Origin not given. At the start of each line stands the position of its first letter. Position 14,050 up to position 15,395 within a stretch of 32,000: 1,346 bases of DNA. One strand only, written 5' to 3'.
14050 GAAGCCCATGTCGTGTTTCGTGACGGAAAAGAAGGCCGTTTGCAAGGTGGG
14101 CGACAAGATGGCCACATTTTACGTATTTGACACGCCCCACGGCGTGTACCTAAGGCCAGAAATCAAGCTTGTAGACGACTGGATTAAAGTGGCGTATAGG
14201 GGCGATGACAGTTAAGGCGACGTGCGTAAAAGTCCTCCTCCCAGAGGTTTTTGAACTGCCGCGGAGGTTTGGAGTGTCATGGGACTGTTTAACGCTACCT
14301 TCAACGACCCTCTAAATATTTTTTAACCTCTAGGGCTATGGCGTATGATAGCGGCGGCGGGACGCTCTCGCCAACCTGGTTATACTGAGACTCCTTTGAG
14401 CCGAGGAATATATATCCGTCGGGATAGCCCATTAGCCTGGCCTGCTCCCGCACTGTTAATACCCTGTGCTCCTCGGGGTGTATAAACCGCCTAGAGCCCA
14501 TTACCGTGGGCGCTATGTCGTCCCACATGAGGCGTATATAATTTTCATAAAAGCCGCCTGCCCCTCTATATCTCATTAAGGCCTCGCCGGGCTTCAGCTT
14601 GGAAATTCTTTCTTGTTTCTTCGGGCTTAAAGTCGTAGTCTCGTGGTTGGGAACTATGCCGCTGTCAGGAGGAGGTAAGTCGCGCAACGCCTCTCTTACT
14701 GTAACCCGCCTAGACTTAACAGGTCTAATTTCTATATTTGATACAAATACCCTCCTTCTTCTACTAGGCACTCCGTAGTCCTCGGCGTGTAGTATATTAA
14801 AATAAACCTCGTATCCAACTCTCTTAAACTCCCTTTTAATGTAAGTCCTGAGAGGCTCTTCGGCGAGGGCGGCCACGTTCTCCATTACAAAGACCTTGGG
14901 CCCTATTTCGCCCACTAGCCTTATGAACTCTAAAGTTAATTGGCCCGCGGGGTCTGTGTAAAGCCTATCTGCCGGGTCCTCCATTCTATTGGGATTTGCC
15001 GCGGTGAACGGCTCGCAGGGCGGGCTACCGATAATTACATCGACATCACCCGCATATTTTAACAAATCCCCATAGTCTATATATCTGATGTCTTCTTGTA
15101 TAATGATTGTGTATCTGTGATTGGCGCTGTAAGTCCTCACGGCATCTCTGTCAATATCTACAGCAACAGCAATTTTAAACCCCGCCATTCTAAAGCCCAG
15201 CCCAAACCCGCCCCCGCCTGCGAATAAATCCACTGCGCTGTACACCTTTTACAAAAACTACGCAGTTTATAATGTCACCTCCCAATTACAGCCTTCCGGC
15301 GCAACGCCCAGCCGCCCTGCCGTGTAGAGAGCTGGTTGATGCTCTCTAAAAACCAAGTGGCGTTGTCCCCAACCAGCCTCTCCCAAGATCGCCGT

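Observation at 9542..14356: Cassette 1 is bracketed by a 50-bp direct repeat that duplicates the MTase 3' end, and all four mismatches are synonymous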

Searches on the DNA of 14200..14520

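Call 95: search_rna_families(source=window, start=14200, end=14520, threshold=evalue, max_evalue=5)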
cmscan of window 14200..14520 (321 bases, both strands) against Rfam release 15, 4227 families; matches with E-value up to 5: 1.
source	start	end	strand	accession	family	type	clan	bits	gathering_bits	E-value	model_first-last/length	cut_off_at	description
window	14233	14275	+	RF01449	S_pombe_snR100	Gene; snRNA; snoRNA; HACA-box;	-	11.3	80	2.4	12-54/187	no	small nucleolar RNA snR100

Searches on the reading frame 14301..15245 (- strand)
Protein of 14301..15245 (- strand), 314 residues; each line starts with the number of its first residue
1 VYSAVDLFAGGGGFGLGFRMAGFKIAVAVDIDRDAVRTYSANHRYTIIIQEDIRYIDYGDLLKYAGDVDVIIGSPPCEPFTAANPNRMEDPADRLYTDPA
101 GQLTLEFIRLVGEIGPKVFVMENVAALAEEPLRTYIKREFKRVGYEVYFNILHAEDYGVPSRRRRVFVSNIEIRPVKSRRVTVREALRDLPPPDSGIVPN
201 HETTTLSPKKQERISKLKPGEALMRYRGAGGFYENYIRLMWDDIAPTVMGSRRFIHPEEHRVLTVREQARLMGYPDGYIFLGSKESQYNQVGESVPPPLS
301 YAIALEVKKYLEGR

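Call 6: search_protein_families(library=pfam, proteins=[window:14301-15245:-], max_evalue=0.01)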
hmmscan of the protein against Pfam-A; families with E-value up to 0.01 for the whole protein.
window:14301-15245:- (314 aa): 2 families
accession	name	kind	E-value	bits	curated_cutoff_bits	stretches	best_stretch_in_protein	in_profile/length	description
PF00145.23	DNA_methylase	-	5.5e-59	200.6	22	1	3-309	2-324/324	C-5 cytosine-specific DNA methylase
PF09445.16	Methyltransf_15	-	0.0054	16.8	22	1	4-76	4-80/165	RNA cap guanine-N2 methyltransferase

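Call 22: find_encoding_contigs(protein=window:14301-15245:-, flank=10000, max_places=10)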
Protein window:14301-15245:- (314 aa): 8 contigs read that carry it; 6 places shown.
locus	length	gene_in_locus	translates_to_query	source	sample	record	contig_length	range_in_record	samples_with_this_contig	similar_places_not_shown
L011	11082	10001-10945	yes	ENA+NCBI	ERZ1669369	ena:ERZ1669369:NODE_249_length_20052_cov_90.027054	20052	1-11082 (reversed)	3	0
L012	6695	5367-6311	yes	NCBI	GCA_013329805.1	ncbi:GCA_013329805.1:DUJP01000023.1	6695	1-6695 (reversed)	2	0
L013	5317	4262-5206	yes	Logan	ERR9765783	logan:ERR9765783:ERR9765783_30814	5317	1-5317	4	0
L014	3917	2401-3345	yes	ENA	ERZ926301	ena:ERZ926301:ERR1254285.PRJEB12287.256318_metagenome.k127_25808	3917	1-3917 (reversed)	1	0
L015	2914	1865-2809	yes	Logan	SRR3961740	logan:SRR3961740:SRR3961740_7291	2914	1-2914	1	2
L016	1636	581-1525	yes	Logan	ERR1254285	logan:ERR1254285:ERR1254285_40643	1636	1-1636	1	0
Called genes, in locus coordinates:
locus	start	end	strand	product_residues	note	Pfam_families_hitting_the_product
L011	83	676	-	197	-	PF13207:AAA_17, PF13238:AAA_18 (weak), PF02223:Thymidylate_kin (faint)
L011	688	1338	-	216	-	PF00215:OMPdecase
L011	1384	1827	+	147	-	PF01951:Archease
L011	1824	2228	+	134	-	PF04073:tRNA_edit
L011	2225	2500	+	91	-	-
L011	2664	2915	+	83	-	-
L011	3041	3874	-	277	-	PF07903:PaRep2a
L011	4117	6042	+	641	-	PF07775:PaRep2b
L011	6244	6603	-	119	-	-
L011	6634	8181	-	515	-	PF03483:B3_4 (weak), PF03484:B5, PF17759:tRNA_synthFbeta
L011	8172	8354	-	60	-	-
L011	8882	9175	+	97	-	-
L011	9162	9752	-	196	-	-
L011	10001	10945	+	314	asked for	PF00145:DNA_methylase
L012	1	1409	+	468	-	PF07775:PaRep2b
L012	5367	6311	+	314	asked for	PF00145:DNA_methylase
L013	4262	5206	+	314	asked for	PF00145:DNA_methylase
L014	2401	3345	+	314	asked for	PF00145:DNA_methylase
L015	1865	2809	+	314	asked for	PF00145:DNA_methylase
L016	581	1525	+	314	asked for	PF00145:DNA_methylase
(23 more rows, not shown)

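Call 23: find_homologous_proteins(query=window:14301-15245:-, max_evalue=1e-40)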
Query window:14301-15245:- (314 aa): 1152 proteins with E <= 1e-40 among 7015 candidates; the best 120 are listed.
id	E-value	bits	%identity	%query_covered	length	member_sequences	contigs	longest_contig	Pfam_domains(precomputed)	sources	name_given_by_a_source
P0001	3.9e-208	708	100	100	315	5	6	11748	PF00145.24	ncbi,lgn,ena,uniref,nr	ncbi:DNA cytosine methyltransferase [Pyrobaculum aerophilum]|uniref:DNA cytosine methyltransferase n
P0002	8.7e-203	691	98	100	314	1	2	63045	PF00145.24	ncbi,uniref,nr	ncbi:DNA cytosine methyltransferase [Pyrobaculum aerophilum]|uniref:DNA (cytosine-5-)-methyltransfer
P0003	3.4e-181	620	85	94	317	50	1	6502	PF00145.24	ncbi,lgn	-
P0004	1.6e-178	611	84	93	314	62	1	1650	PF00145.24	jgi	jgi:DNA (cytosine-5)-methyltransferase 1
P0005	8.5e-178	608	83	94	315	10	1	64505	PF00145.24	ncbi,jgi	ncbi:MAG: DNA cytosine methyltransferase [Pyrobaculum sp.]|jgi:DNA (cytosine-5)-methyltransferase 1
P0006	1.0e-177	608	83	93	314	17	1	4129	PF00145.24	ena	-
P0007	7.3e-177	605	83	99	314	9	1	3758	PF00145.24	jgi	jgi:DNA (cytosine-5)-methyltransferase 1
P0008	4.1e-174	596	79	100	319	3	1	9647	PF00145.24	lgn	-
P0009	5.4e-174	596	82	92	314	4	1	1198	PF00145.24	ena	-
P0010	1.3e-173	595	81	100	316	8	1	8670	PF00145.24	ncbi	ncbi:MAG: DNA cytosine methyltransferase [Pyrobaculum sp.]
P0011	8.3e-172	589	79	100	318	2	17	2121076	PF00145.24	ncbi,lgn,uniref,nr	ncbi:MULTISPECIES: DNA cytosine methyltransferase [Pyrobaculum]|uniref:DNA (cytosine-5-)-methyltrans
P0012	1.5e-171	588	81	93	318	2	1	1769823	PF00145.24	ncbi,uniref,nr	ncbi:DNA cytosine methyltransferase [Pyrobaculum neutrophilum]|uniref:DNA cytosine methyltransferase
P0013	1.8e-171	588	78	100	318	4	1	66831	PF00145.24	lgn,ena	-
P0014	2.4e-171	587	81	100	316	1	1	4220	PF00145.24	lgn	-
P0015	3.9e-167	573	78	94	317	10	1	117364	PF00145.24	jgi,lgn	-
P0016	9.2e-167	572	78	93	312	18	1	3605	PF00145.24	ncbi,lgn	ncbi:MAG: DNA cytosine methyltransferase [Pyrobaculum sp.]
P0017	1.6e-166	571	78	94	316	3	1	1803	PF00145.24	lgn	-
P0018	6.5e-166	569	78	93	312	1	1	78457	PF00145.24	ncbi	ncbi:MAG: DNA cytosine methyltransferase [Pyrobaculum sp.]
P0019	1.1e-164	565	76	100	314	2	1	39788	PF00145.24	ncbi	ncbi:MAG: DNA cytosine methyltransferase [Pyrobaculum sp.]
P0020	1.2e-164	565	79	99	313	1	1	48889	PF00145.24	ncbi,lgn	ncbi:MAG: DNA cytosine methyltransferase [Pyrobaculum sp.]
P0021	6.9e-163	560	77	99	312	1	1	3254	PF00145.24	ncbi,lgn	ncbi:MAG: DNA cytosine methyltransferase [Pyrobaculum sp.]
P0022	1.0e-162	559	77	99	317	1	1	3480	PF00145.24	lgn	-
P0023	3.6e-162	557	76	99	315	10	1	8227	PF00145.24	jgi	jgi:DNA (cytosine-5)-methyltransferase 1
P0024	1.5e-155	535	85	85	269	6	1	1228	PF00145.24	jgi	jgi:DNA (cytosine-5)-methyltransferase 1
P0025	3.2e-153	528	71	94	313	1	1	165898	PF00145.24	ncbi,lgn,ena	-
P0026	9.3e-134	464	65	98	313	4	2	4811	PF00145.24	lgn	-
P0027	7.6e-132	458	65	99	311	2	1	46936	PF00145.24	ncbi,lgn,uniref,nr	ncbi:MAG: DNA cytosine methyltransferase [Thermoproteus sp. AZ2]|uniref:DNA cytosine methyltransfera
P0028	2.1e-130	453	64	99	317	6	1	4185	PF00145.24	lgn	-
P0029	2.2e-129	449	65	97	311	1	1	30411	PF00145.24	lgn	-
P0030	1.6e-128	447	62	99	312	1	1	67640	PF00145.24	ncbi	ncbi:MAG: DNA cytosine methyltransferase [Thermoproteus sp.]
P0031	1.9e-128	446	64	99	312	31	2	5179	PF00145.24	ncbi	-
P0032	5.8e-125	435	63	99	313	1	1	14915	PF00145.24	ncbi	ncbi:MAG: DNA cytosine methyltransferase [Thermoproteus sp.]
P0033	1.1e-124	434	61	99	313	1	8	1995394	PF00145.24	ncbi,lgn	ncbi:MAG: DNA cytosine methyltransferase [Thermoproteus sp.]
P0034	1.3e-124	434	62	99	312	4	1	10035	PF00145.24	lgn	-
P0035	8.5e-124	431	62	100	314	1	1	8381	PF00145.24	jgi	-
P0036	1.2e-123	431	66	93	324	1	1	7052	PF00145.24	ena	-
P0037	1.7e-119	417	59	99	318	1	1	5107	PF00145.24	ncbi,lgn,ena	-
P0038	9.3e-118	411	63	98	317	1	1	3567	PF00145.24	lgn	-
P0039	1.0e-117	411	62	98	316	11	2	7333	PF00145.24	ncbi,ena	-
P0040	6.0e-117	409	61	100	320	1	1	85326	PF00145.24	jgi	-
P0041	1.1e-116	408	61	99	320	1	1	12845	PF00145.24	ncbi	-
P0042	1.5e-116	407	60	99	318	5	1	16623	PF00145.24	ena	-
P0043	3.8e-116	406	61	99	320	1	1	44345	PF00145.24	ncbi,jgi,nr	ncbi:MAG: DNA cytosine methyltransferase [Crenarchaeota archaeon]|nr:DNA cytosine methyltransferase 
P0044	3.5e-115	403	61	98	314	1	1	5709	PF00145.24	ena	-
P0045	5.6e-115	402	60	99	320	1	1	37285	PF00145.24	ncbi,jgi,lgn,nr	ncbi:MAG: DNA cytosine methyltransferase [Crenarchaeota archaeon]|nr:DNA cytosine methyltransferase 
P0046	6.6e-115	402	60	97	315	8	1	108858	PF00145.24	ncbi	-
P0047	9.7e-115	401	61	98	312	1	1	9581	PF00145.24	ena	-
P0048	1.4e-114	401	61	98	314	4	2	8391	PF00145.24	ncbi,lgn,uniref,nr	ncbi:DNA cytosine methyltransferase [Caldivirga sp. UBA161]|uniref:DNA cytosine methyltransferase n=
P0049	1.4e-114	401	61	98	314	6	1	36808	PF00145.24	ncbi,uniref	ncbi:MAG: DNA cytosine methyltransferase [Caldivirga sp.]|uniref:DNA cytosine methyltransferase n=1 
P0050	3.7e-114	399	61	99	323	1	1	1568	PF00145.24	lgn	-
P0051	3.8e-114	399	59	99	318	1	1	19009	PF00145.24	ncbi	-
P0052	9.0e-114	398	61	98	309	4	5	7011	PF00145.24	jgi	-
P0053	1.5e-113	398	59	98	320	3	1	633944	PF00145.24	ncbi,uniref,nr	ncbi:restriction endonuclease subunit M [Thermocladium modestius]|uniref:DNA (cytosine-5-)-methyltra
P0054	2.7e-113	397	60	99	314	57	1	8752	PF00145.24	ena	-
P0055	2.7e-113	397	59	99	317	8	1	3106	PF00145.24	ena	-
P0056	8.1e-113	395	59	100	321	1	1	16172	PF00145.24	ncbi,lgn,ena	-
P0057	9.7e-113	395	59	99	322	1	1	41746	PF00145.24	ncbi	-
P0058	1.3e-112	394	58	98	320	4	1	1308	PF00145.24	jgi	-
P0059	1.8e-112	394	59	98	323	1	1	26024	PF00145.24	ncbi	-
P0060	5.0e-112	392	58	99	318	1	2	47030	PF00145.24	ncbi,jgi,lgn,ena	-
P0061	6.0e-112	392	59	99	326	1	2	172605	PF00145.24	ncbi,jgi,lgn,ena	-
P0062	9.4e-112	392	58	99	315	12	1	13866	PF00145.24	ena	-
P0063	2.8e-111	390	58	99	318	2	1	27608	PF00145.24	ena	-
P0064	4.8e-111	389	59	99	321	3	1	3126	PF00145.24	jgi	-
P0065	4.9e-111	389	56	99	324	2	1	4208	PF00145.24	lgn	-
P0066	5.7e-111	389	58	99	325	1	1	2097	PF00145.24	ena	-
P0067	6.5e-111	389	58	99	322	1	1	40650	PF00145.24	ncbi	-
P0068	7.6e-111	389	59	99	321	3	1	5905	PF00145.24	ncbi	-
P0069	1.2e-110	388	58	99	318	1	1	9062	PF00145.24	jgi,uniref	uniref:DNA (cytosine-5-)-methyltransferase n=1 Tax=Ignisphaera aggregans TaxID=334771 RepID=A0A7C5TG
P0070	1.3e-110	388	56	99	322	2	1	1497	PF00145.24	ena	-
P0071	1.9e-110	387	58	98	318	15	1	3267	PF00145.24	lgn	-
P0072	3.4e-110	386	57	99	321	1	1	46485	PF00145.24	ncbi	-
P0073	3.9e-110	386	58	99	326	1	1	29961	PF00145.24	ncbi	-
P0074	6.0e-110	386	59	99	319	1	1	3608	PF00145.24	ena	-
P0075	9.4e-110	385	59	97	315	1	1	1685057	PF00145.24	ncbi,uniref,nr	ncbi:modification methylase [Ignicoccus pacificus DSM 13166]|uniref:DNA (cytosine-5-)-methyltransfer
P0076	1.1e-109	385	58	99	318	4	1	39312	PF00145.24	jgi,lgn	jgi:DNA (cytosine-5)-methyltransferase 1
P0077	1.2e-109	385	59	97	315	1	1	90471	PF00145.24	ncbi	-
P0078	1.7e-109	384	58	99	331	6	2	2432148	PF00145.24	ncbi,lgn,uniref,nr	ncbi:restriction endonuclease subunit M [Vulcanisaeta souniana JCM 11219]|uniref:DNA (cytosine-5-)-m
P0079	1.9e-109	384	58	99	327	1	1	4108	PF00145.24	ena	-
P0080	2.1e-109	384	58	99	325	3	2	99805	PF00145.24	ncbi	-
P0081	2.1e-109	384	56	98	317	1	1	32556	PF00145.24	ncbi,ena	-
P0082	2.4e-109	384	57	99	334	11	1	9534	PF00145.24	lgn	-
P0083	3.1e-109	383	61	91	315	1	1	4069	PF00145.24,PF09445.17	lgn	-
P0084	4.4e-109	383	58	100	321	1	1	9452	PF00145.24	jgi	-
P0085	5.2e-109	383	60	98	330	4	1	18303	PF00145.24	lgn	-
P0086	5.6e-109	382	58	96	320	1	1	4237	PF00145.24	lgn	-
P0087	9.2e-109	382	57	93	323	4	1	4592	PF00145.24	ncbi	-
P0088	1.2e-108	381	57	98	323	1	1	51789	PF00145.24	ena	-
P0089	1.2e-108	381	57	98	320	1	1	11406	PF00145.24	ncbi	-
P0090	1.4e-108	381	60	99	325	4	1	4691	PF00145.24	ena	-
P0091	1.4e-108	381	57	97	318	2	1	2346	PF00145.24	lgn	-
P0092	1.7e-108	381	59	99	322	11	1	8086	PF00145.24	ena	-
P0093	1.9e-108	381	56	99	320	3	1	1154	PF00145.24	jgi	-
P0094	2.1e-108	381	59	99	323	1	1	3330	PF00145.24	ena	-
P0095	2.1e-108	381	60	99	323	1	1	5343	PF00145.24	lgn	-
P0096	2.1e-108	381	56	99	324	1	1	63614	PF00145.24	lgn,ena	-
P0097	2.4e-108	380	58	98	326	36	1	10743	PF00145.24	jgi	jgi:DNA (cytosine-5)-methyltransferase 1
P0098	2.6e-108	380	57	97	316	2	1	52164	PF00145.24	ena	-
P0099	3.8e-108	380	57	96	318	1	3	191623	PF00145.24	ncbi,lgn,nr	ncbi:MAG: DNA cytosine methyltransferase [Ignisphaera sp.]|nr:DNA cytosine methyltransferase [Ignisp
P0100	4.6e-108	379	57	99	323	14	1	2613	PF00145.24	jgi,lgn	jgi:DNA (cytosine-5)-methyltransferase 1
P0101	4.7e-108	379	57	98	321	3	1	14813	PF00145.24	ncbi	-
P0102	4.9e-108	379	58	100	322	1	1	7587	PF00145.24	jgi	-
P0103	6.1e-108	379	58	99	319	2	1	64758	PF00145.24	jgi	-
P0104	6.9e-108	379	64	82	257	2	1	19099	PF00145.24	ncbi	ncbi:MAG: DNA cytosine methyltransferase, partial [Thermoproteus sp.]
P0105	7.4e-108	379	59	99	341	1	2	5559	PF00145.24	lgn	-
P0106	7.7e-108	379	58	98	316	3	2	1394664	PF00145.24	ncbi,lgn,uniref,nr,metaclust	ncbi:modification methylase [Ignicoccus islandicus DSM 13165]|uniref:DNA (cytosine-5-)-methyltransfe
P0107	1.1e-107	378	57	99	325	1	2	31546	PF00145.24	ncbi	-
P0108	1.1e-107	378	58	99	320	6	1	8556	PF00145.24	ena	-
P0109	1.6e-107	378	55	99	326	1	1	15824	PF00145.24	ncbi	-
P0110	1.6e-107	378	59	98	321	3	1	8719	PF00145.24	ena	-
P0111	1.7e-107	378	57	99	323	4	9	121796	PF00145.24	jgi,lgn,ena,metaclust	metaclust:\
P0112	1.9e-107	377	56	99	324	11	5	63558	PF00145.24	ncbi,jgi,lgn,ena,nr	ncbi:MAG: DNA (cytosine-5-)-methyltransferase [Thermoprotei archaeon]|nr:MAG: DNA (cytosine-5-)-meth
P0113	3.7e-107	376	57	99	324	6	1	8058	PF00145.24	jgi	-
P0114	4.7e-107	376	55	99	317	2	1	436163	PF00145.24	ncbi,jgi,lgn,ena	-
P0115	4.8e-107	376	58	98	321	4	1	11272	PF00145.24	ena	-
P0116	5.3e-107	376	59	98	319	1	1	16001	PF00145.24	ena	-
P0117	5.8e-107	376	57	100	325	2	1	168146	PF00145.24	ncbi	-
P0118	6.0e-107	376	57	96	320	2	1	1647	PF00145.24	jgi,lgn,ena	-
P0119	6.4e-107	376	59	96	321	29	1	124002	PF00145.24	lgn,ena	-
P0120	7.8e-107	375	57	99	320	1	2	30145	PF00145.24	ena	-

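Call 25: find_encoding_contigs(protein=P0001, flank=10000, max_places=10)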
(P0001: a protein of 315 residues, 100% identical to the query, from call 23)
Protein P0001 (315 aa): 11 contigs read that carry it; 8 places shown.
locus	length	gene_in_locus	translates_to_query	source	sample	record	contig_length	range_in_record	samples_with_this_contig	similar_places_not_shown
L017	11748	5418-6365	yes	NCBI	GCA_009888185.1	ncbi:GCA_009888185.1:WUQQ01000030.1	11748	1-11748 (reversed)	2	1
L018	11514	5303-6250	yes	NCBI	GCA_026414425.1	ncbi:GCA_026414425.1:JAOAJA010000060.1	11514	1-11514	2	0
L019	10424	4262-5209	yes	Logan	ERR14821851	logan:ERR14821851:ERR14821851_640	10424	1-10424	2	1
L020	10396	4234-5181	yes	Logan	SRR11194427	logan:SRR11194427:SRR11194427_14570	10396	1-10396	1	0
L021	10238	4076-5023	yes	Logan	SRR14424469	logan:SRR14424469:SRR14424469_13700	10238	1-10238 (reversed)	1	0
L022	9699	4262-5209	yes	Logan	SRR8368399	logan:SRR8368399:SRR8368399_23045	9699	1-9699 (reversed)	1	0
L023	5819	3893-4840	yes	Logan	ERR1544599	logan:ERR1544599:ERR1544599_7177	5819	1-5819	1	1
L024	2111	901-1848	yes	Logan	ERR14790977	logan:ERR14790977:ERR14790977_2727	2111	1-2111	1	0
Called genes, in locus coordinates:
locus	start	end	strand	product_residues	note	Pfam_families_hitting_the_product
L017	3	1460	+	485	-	?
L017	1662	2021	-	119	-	-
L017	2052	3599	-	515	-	PF03483:B3_4 (weak), PF03484:B5, PF17759:tRNA_synthFbeta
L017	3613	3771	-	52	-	-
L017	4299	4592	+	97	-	-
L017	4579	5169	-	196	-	-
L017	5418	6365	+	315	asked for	PF00145:DNA_methylase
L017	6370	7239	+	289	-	PF04981:NMD3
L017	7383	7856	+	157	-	PF13420:Acetyltransf_4, PF13527:Acetyltransf_9 (weak), PF00583:Acetyltransf_1, PF13673:Acetyltransf_10, PF13508:Acetyltransf_7, PF08445:FR47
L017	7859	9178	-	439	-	PF00180:Iso_dh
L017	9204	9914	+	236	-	PF00378:ECH_1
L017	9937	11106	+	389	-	PF01926:MMR_HSR1, PF16897:MMR_HSR1_Xtn, PF02824:TGS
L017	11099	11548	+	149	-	-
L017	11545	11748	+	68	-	?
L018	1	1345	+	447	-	PF07775:PaRep2b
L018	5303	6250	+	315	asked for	PF00145:DNA_methylase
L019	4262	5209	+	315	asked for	PF00145:DNA_methylase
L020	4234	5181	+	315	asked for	PF00145:DNA_methylase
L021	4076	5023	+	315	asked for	PF00145:DNA_methylase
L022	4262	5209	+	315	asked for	PF00145:DNA_methylase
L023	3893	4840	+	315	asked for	PF00145:DNA_methylase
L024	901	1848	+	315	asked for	PF00145:DNA_methylase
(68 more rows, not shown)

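Call 26: find_encoding_contigs(protein=P0002, flank=10000, max_places=10)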
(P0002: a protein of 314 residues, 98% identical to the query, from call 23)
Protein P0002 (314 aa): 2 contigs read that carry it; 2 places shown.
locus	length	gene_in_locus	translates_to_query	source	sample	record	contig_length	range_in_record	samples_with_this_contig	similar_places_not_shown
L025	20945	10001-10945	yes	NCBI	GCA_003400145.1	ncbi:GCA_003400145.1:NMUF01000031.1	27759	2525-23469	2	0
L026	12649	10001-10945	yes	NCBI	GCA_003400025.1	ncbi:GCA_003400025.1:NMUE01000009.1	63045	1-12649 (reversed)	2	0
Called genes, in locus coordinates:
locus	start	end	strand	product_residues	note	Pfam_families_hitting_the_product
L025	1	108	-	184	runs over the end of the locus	PF01965:DJ-1_PfpI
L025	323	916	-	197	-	PF13207:AAA_17, PF13238:AAA_18 (weak), PF02223:Thymidylate_kin (faint)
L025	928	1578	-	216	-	PF00215:OMPdecase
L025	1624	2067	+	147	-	PF01951:Archease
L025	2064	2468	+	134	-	PF04073:tRNA_edit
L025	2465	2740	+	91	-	-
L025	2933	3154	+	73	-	-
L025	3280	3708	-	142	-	PF07903:PaRep2a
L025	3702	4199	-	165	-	-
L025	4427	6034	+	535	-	PF07775:PaRep2b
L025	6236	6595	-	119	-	-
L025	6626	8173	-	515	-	PF03483:B3_4 (weak), PF03484:B5, PF17759:tRNA_synthFbeta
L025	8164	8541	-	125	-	PF07903:PaRep2a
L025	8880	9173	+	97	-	-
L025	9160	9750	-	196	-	-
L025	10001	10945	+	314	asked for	PF00145:DNA_methylase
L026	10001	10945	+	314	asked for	PF00145:DNA_methylase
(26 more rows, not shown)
